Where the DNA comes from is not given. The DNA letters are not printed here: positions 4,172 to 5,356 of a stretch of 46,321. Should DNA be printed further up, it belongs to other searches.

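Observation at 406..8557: TTT-transporter-linked operon of unassigned catabolic function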

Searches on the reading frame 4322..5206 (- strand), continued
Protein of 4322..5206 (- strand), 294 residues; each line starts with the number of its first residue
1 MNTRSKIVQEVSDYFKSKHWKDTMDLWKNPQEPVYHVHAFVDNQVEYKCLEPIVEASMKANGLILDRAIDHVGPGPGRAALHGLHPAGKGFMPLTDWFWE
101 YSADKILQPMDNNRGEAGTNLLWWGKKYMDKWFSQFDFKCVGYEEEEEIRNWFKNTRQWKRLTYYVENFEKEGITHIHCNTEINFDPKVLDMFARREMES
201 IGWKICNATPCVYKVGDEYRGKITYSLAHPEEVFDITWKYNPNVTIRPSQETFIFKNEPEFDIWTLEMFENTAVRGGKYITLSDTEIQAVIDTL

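Call 39: find_related_loci(query=A1, collection=genome_contigs, flank=10000)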
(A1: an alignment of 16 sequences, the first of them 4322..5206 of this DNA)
Query A1 (294 aa) in genome_contigs; peptide patterns used: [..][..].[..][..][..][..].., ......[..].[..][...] (x = any residue, [..] = any of these).
87 stretches matched a pattern; 12 encode a relative of the query (tblastn E <= 1e-3); 12 distinct loci.
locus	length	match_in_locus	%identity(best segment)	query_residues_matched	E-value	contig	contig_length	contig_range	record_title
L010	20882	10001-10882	89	1-294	0e+0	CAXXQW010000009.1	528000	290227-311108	MAG: Oceanispirochaeta sp. isolate 2ccd7f7f-6acc-48f9-80b7-4dc698a3fb62 genome assembly, contig: contig_9, whole genome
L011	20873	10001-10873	71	4-294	2e-152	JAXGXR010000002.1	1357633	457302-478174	MAG: Clostridia bacterium isolate AnMBR.bin495 bin495_2, whole genome shotgun sequence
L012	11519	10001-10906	36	3-291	4e-56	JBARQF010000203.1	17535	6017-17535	MAG: Dehalococcoidales bacterium isolate MFD13432_ilm_asm_bin21 k127_154724, whole genome shotgun sequence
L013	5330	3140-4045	35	3-291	6e-56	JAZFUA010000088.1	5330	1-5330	MAG: Dehalococcoidales bacterium isolate BS2bin.47 BS2bin.47_88, whole genome shotgun sequence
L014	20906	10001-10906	35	3-291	7e-55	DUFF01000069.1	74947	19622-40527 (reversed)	MAG TPA_asm: Dehalococcoidia bacterium isolate W80 Contig69, whole genome shotgun sequence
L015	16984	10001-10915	34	3-294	1e-54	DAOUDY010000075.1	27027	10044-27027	MAG TPA_asm: Dehalococcoidales bacterium isolate N2_108 k133_1091515, whole genome shotgun sequence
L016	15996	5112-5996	39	3-294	8e-68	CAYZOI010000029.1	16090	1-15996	MAG TPA_asm: uncultured Dehalococcoidaceae bacterium isolate SRP077602_co2_376 genome assembly, contig: NODE_5455_length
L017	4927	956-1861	34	3-291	4e-49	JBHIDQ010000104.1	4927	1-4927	MAG: Dehalococcoidales bacterium isolate b3.sp3_bin.43 NODE_7748_length_4927_cov_15.235427, whole genome shotgun sequenc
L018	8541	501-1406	36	3-291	3e-53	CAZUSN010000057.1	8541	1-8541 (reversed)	MAG TPA_asm: uncultured Dehalococcoidaceae bacterium isolate binchicken_co124_334 genome assembly, contig: NODE_6533_len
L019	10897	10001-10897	33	1-283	7e-46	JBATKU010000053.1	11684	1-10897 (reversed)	MAG: Desulfobacterales bacterium isolate MFD10234_ilm_asm_bin6 k127_203741, whole genome shotgun sequence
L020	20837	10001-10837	30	6-294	1e-42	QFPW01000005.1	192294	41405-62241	MAG: Rhodovulum sulfidophilum isolate S2_005_002_R2_34 S2_005_002_R2_scaffold_45, whole genome shotgun sequence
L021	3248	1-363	39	178-294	1e-22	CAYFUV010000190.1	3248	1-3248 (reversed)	MAG TPA_asm: uncultured Candidatus Bathyarchaeia archaeon isolate ERP108616_co1_152 genome assembly, contig: k119_977725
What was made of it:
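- One distant paralogue locus is in Rhodovulum (call 39).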

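Call 40: fold_search(model_id=the predicted structure, library=pdb)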
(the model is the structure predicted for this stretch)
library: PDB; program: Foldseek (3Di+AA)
matches with E <= 10: 477; with E <= 0.001: 0
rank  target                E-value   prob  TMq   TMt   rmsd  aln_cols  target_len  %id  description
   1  6isd_A                4.6e-03  0.30  0.18  0.16  13.5       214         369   14  Crystal structure of Arabidopsis thaliana HPPD complexed with sulcotrione (released 2018-11-28)
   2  5xgk_A                7.0e-03  0.35  0.19  0.17  13.1       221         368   14  Crystal structure of Arabidopsis thaliana 4-hydroxyphenylpyruvate dioxygenase (AtHPPD) complexed with its substrate 4- (released 2018-09-19)
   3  5ywg_A                7.0e-03  0.28  0.18  0.16  15.2       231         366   14  Crystal structure of Arabidopsis thaliana HPPD complexed with Mesotrione (released 2019-01-16)
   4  2r5v_A                7.0e-03  0.23  0.17  0.15  16.5       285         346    7  Hydroxymandelate Synthase Crystal Structure (released 2008-03-18)
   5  8im2_F                1.1e-02  0.41  0.19  0.16  15.7       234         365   11  Crystal structure of human HPPD complexed with NTBC (released 2023-10-18)
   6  8who                  1.1e-02  0.28  0.20  0.17  13.6       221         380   14  Crystal structure of AtHPPD-YH20541 complex (released 2024-09-25)
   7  6isd_B                1.2e-02  0.30  0.20  0.17  13.1       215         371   15  Crystal structure of Arabidopsis thaliana HPPD complexed with sulcotrione (released 2018-11-28)
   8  3zgj_A                1.3e-02  0.38  0.20  0.18  15.0       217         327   10  S221M V223F Y359A mutant of 4-Hydroxymandelate synthase from Streptomyces coelicolor (released 2013-10-30)
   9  7vc8                  2.2e-02  0.20  0.18  0.15  13.7       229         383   12  Complex structure of AtHPPD with inhibitor PYQ3 (released 2022-09-07)
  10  8im2_D                2.4e-02  0.30  0.19  0.16  16.0       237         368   11  Crystal structure of human HPPD complexed with NTBC (released 2023-10-18)
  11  7cqs                  2.5e-02  0.18  0.19  0.16  13.4       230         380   14  Complex structure of HPPD with Topramezone (released 2022-03-16)
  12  8im3_C                2.7e-02  0.30  0.22  0.19  14.4       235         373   10  Crystal structure of human HPPD complexed with compound a10 (released 2023-10-18)
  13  2r5v_B                2.7e-02  0.16  0.16  0.14  14.8       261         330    7  Hydroxymandelate Synthase Crystal Structure (released 2008-03-18)
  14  6scx_B                2.7e-02  0.07  0.13  0.13  24.0       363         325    8  Crystal structure of the catalytic domain of human NUDT12 in complex with 7-methyl-guanosine-5'-triphosphate (released 2020-01-08)
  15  1sqd                  2.8e-02  0.14  0.17  0.14  13.7       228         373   14  Structural basis for inhibitor selectivity revealed by crystal structures of plant and mammalian 4-hydroxyphenylpyruvate (released 2004-08-17)
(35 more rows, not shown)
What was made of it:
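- On Vicinal-oxygen-chelate superfamily (for the orphan): Foldseek E >= 4.6e-3 with TM <= 0.22 (call 40).
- Closest known: Vicinal-oxygen-chelate. Same: The top, non-significant Foldseek hits are all VOC-type enzymes: HPPD, hydroxymandelate synthase, glyoxalase I and methylmalonyl-CoA epimerase (call 40).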

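Call 42: find_encoding_contigs(protein=P0124, flank=1000, max_places=3)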
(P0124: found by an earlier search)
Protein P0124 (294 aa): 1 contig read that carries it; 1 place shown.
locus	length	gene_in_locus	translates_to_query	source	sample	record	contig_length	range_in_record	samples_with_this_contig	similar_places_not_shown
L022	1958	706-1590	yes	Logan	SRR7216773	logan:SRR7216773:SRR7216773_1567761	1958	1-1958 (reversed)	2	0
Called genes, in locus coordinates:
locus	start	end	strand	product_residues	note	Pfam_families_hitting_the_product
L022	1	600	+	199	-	?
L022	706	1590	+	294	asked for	-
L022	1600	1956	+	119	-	?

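Call 43: find_encoding_contigs(protein=P0125, flank=10000, max_places=3)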
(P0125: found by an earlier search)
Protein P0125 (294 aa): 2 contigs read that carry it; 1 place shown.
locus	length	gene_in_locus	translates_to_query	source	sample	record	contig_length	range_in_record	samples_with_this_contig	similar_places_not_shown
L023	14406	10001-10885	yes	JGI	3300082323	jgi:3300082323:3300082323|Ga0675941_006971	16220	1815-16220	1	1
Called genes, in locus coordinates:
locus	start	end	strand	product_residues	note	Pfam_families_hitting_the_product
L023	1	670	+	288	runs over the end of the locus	-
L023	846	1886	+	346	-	PF01408:GFO_IDH_MocA, PF22725:GFO_IDH_MocA_C3, PF02894:GFO_IDH_MocA_C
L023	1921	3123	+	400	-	PF01408:GFO_IDH_MocA, PF22725:GFO_IDH_MocA_C3 (faint), PF02894:GFO_IDH_MocA_C (faint)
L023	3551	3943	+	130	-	PF00872:Transposase_mut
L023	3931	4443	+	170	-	PF00872:Transposase_mut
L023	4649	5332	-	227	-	PF00392:GntR, PF07729:FCD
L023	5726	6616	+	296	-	PF02826:2-Hacid_dh_C, PF03446:NAD_binding_2, PF03807:F420_oxidored (weak), PF14833:NAD_binding_11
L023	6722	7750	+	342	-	PF03401:TctC, PF12974:Phosphonate-bd (weak)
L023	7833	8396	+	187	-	PF07331:TctB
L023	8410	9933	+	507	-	PF01970:TctA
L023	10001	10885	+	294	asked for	-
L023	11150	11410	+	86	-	PF03446:NAD_binding_2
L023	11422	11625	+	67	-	-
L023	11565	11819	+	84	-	-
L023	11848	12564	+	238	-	PF03737:RraA-like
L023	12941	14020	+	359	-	PF01548:DEDD_Tnp_IS110, PF02371:Transposase_20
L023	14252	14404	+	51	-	?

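Call 51: search_protein_families(library=pfam, proteins=[L016:12-2459:+, L016:2461-3279:+, L016:3224-3913:+, L016:3914-4813:+, L016:6030-7385:+, L016:7409-8164:+, L016:9174-9593:+, L016:9880-10326:+, L016:11431-12075:+, L016:12186-13202:-], max_evalue=0.0001)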
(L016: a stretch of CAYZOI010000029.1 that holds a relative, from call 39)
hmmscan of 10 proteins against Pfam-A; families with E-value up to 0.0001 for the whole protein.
L016:12-2459:+ (815 aa): 2 families
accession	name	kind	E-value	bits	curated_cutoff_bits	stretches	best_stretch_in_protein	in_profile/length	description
PF00384.28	Molybdopterin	-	2.4e-23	83.2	24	1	9-461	97-348/353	Molybdopterin oxidoreductase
PF01568.27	Molydop_binding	-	2.2e-16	60.3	26.8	1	692-808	4-109/110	Molydopterin dinucleotide binding domain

L016:2461-3279:+ (272 aa): 13 families
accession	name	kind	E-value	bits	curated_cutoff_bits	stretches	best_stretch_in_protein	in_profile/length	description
PF13247.11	Fer4_11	-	8.3e-21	74.5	26.2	1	65-168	2-99/100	4Fe-4S dicluster domain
PF12838.12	Fer4_7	-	1.3e-18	67.6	27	2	11-89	1-52/52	4Fe-4S dicluster domain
PF13187.11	Fer4_9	-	2.1e-13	50.5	27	2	105-163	2-51/52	4Fe-4S dicluster domain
PF00037.32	Fer4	-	9.4e-13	47.8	21.1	1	100-119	3-22/24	4Fe-4S binding domain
PF12837.12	Fer4_6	-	3e-12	46.3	25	1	97-119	1-23/24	4Fe-4S binding domain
PF13237.11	Fer4_10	-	3.4e-11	43.3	25.5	2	68-116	4-53/53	4Fe-4S dicluster domain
PF12797.12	Fer4_2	-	7.6e-11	41.7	24.5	1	98-117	3-22/22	4Fe-4S binding domain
PF12798.12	Fer4_3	-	2.6e-07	31.4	27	0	105-118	1-14/15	4Fe-4S binding domain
PF13484.11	Fer4_16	-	2.2e-06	28.8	30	0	154-177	7-29/66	4Fe-4S double cluster binding domain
PF14697.11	Fer4_21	-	2.9e-06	27.7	35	1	70-117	5-53/59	4Fe-4S dicluster domain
PF25160.1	LdpA_Fe-S-bd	-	1.4e-05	25.2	27.6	1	80-118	8-41/49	LdpA Fe-S cluster-binding domain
PF12800.12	Fer4_4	-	1.6e-05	25.3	24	0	103-117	2-16/17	4Fe-4S binding domain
PF09163.16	Form-deh_trans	-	4.2e-05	23.7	22.1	1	223-265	1-43/44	Formate dehydrogenase N, transmembrane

L016:3224-3913:+ (229 aa): 1 family
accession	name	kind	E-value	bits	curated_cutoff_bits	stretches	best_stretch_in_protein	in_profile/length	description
PF01292.26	Ni_hydr_CYTB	-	1.7e-24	87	30.1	1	21-203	2-179/179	Prokaryotic cytochrome b561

L016:3914-4813:+ (299 aa): 2 families
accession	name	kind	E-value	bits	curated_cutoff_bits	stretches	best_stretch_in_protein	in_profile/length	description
PF24859.1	FdhE_central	-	1.6e-09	38.1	27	1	173-208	1-39/39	FdhE, central domain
PF08273.17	Zn_Ribbon_Prim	-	3.3e-05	24.5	23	0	170-200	2-31/37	Zinc-binding domain of primase-helicase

L016:6030-7385:+ (451 aa): 2 families
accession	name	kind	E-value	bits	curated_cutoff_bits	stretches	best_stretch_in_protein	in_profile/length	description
PF03972.19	MmgE_PrpD_N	-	6.5e-51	173.3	32.1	1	8-246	1-242/244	MmgE/PrpD N-terminal domain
PF19305.4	MmgE_PrpD_C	-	1.9e-23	83.6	32.1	1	264-434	1-172/173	MmgE/PrpD C-terminal domain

L016:7409-8164:+ (251 aa): 3 families
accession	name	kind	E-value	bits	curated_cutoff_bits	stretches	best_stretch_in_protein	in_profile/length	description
PF13561.12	adh_short_C2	-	1.2e-63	215.3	27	1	14-248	3-236/236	Enoyl-(Acyl carrier protein) reductase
PF00106.31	adh_short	-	6.7e-59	199.1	26.6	1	7-198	2-190/195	short chain dehydrogenase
PF08659.16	KR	-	2.1e-13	51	22.6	1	9-173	4-165/180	KR domain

L016:9174-9593:+ (139 aa): 0 families

L016:9880-10326:+ (148 aa): 3 families
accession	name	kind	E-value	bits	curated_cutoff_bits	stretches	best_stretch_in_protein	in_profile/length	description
PF00903.31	Glyoxalase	-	1.5e-13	51.6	20.6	1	4-121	1-105/121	Glyoxalase/Bleomycin resistance protein/Dioxygenase superfamily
PF13669.12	Glyoxalase_4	-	1.3e-09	38.7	27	1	6-119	1-101/109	Glyoxalase/Bleomycin resistance protein/Dioxygenase superfamily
PF13468.12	Glyoxalase_3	-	7e-06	26.6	25.1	1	6-135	2-122/176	Glyoxalase-like domain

L016:11431-12075:+ (214 aa): 2 families
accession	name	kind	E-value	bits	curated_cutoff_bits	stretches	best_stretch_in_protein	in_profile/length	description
PF03358.20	FMN_red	-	1.3e-32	112.9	24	1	1-143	1-138/152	NADPH-dependent FMN reductase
PF02525.22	Flavodoxin_2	-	3.8e-11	43.5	27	1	1-100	1-103/198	Flavodoxin-like fold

L016:12186-13202:- (338 aa): 2 families
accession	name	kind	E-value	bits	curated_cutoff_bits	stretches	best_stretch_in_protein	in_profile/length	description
PF02423.21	OCD_Mu_crystall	-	3.2e-99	332.3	24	1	14-326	3-312/314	Ornithine cyclodeaminase/mu-crystallin family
PF01488.26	Shikimate_DH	-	7e-06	26.6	24.3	1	135-224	9-96/138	Shikimate / quinate 5-dehydrogenase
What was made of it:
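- PrpD/MmgE, a tricarboxylate dehydratase family, neighbours a distant paralogue in Dehalococcoidia (call 51).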

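Call 66: search_solved_structures(query=A3, max_evalue=10)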
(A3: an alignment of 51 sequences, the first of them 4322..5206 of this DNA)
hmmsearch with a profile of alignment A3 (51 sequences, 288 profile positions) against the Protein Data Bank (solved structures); distinct sequences matched with E-value up to 10: 4.
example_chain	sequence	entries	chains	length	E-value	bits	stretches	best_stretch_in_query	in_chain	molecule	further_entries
2nt2_A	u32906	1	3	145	0.025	17.1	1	35-105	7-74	Protein phosphatase Slingshot homolog 2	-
1rfz_A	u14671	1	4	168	0.67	12.4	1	182-217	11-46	Hypothetical protein APC35681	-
3oao_A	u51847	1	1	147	1.3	11.5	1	47-115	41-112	uncharacterized protein from DUF2059 family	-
2x3o_A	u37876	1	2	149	1.4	11.4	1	47-115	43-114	HYPOTHETICAL PROTEIN PA0856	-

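Call 67: search_protein_families(library=pfam, alignment_id=A3, max_evalue=1)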
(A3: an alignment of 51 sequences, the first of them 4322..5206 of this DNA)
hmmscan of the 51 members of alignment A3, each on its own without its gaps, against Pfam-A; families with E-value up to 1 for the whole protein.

A. member 1, window:4322-5206:- (294 aa): 0 families

B. families by the number of members that match (of 51 scanned): 26 families (the first 25 are shown)
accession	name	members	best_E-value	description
PF14131.11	DUF4298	7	0.0092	Domain of unknown function (DUF4298)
PF14555.12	UBA_4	2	0.089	UBA-like domain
PF14538.11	Raptor_N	1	9.9e-05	Raptor N-terminal CASPase like domain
PF11344.13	DUF3146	1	0.0015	Protein of unknown function (DUF3146)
PF25023.1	TEN_YD-shell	1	0.0049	Teneurin YD-shell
PF06757.18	Ins_allergen_rp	1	0.015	Insect allergen related repeat, nitrile-specifier detoxification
PF09832.14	DUF2059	1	0.016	Uncharacterized protein conserved in bacteria (DUF2059)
PF02758.22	PYRIN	1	0.028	PAAD/DAPIN/Pyrin domain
PF24207.1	DUF7430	1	0.038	Family of unknown function (DUF7430)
PF01697.33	Glyco_transf_92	1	0.039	Glycosyltransferase family 92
PF03776.19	MinE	1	0.041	Septum formation topological specificity factor MinE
PF03943.19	TAP_C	1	0.053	TAP C-terminal domain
PF24064.2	HTH_NPRL3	1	0.056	GATOR1 complex protein NPRL3, C-terminal HTH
PF18618.6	HP0268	1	0.06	HP0268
PF09641.16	DUF2026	1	0.067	Protein of unknown function (DUF2026)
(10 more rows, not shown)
